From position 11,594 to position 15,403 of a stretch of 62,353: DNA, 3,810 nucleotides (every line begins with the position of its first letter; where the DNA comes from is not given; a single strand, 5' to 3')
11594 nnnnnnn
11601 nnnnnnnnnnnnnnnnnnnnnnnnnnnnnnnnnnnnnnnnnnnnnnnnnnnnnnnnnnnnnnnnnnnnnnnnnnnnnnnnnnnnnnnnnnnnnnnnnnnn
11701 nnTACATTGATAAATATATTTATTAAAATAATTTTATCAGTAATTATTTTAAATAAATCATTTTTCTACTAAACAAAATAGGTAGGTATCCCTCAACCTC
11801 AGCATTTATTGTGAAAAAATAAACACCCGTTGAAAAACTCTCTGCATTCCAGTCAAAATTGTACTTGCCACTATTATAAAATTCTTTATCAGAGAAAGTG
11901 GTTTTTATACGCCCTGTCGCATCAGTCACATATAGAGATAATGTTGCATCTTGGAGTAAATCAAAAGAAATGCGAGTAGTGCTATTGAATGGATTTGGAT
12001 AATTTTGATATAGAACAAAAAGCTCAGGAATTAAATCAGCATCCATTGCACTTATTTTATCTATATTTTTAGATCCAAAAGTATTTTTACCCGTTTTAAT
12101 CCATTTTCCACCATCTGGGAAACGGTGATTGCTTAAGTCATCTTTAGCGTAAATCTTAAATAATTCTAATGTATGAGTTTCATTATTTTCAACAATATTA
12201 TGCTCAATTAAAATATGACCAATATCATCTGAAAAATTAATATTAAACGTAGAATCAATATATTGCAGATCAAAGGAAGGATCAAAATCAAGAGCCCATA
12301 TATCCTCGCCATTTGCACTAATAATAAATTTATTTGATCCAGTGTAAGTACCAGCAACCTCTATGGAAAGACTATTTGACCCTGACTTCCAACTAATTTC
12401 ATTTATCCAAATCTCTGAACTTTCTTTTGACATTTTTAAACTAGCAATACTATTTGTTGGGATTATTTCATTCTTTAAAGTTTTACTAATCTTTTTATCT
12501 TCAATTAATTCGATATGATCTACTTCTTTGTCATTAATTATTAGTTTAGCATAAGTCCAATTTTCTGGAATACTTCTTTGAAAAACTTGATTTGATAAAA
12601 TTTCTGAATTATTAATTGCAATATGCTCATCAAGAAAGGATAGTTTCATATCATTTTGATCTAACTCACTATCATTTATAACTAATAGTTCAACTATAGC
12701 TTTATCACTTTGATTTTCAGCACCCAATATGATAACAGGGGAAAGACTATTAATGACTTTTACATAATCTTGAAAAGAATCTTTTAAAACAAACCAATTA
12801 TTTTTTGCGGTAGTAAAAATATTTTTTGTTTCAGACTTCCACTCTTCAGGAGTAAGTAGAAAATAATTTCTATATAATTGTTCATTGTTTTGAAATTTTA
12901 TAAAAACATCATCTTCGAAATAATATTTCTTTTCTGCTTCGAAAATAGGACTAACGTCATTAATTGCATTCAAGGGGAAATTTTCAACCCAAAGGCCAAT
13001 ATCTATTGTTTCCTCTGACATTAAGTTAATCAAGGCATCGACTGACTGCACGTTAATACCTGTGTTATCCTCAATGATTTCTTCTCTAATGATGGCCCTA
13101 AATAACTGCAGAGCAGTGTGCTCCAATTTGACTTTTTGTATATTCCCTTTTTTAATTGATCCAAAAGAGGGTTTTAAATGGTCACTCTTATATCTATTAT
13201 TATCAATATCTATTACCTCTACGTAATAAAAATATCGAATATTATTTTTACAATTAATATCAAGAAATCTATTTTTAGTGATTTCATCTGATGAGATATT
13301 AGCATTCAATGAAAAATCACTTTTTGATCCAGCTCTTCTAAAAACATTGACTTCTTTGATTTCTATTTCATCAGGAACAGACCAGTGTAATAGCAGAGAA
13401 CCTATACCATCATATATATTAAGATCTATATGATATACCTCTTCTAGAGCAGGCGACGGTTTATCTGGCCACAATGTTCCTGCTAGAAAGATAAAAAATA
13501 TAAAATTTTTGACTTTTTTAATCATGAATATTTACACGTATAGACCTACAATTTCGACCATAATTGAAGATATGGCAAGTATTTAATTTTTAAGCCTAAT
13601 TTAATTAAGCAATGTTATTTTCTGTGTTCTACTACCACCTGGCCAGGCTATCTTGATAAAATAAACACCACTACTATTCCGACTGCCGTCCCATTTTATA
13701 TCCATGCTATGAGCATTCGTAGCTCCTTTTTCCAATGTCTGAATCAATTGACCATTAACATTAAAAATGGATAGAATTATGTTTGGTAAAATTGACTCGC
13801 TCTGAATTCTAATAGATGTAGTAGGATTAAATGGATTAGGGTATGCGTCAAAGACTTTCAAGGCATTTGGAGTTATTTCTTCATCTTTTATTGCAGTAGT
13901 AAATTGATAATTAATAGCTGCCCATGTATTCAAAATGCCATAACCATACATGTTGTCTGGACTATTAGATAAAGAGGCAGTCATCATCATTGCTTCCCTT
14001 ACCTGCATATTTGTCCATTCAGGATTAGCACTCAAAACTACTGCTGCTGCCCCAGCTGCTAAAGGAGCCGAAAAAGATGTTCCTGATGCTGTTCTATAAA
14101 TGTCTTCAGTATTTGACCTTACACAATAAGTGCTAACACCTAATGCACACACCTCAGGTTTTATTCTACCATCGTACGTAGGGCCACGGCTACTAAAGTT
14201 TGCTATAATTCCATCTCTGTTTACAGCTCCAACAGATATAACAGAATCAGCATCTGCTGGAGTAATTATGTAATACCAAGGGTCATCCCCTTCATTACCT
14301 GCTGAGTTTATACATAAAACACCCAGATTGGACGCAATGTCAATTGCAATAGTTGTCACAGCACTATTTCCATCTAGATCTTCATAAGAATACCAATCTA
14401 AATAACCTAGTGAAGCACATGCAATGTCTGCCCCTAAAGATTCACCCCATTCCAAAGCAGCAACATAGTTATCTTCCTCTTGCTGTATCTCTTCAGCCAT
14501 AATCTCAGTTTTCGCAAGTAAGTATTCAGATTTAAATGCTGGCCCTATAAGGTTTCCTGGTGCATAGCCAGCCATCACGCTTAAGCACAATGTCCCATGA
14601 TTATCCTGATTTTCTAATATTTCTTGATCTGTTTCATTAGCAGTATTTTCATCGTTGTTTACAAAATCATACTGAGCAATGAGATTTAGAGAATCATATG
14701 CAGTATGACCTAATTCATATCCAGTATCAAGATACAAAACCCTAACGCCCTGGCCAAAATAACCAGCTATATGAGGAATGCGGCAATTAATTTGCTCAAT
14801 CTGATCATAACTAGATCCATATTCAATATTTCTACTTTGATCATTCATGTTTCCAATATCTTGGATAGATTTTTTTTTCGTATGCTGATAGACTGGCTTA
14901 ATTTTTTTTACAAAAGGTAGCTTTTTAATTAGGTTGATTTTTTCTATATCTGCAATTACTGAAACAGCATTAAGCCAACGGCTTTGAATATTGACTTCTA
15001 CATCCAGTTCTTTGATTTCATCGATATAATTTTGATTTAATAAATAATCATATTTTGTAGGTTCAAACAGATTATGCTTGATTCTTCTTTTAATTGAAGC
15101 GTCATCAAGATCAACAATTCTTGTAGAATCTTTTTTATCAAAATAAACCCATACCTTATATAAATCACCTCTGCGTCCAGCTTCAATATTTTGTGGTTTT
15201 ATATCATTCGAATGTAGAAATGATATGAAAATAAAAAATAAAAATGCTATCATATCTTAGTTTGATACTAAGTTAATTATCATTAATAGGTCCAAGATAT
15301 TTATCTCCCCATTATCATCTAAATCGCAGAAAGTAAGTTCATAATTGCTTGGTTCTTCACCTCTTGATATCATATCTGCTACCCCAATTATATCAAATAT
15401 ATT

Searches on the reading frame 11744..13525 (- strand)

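Call 44: search_protein_families(library=pfam, proteins=[window:11744-13525:-], max_evalue=0.0001)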
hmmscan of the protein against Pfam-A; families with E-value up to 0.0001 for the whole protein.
window:11744-13525:- (593 aa): 1 family
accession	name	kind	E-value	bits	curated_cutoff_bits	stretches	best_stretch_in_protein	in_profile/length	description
PF18962.6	Por_Secre_tail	-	1.1e-06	29.2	27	1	509-576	2-65/75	Secretion system C-terminal sorting domain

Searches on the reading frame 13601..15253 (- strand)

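Call 44: search_protein_families(library=pfam, proteins=[window:13601-15253:-], max_evalue=0.0001)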
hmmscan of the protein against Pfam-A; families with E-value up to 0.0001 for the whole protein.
window:13601-15253:- (550 aa): 2 families
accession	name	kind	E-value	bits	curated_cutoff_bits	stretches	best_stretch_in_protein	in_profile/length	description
PF00082.27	Peptidase_S8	-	2.1e-42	145.8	21.8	1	167-439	1-288/288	Subtilase family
PF18962.6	Por_Secre_tail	-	3.2e-09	37.4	27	1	471-546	2-73/75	Secretion system C-terminal sorting domain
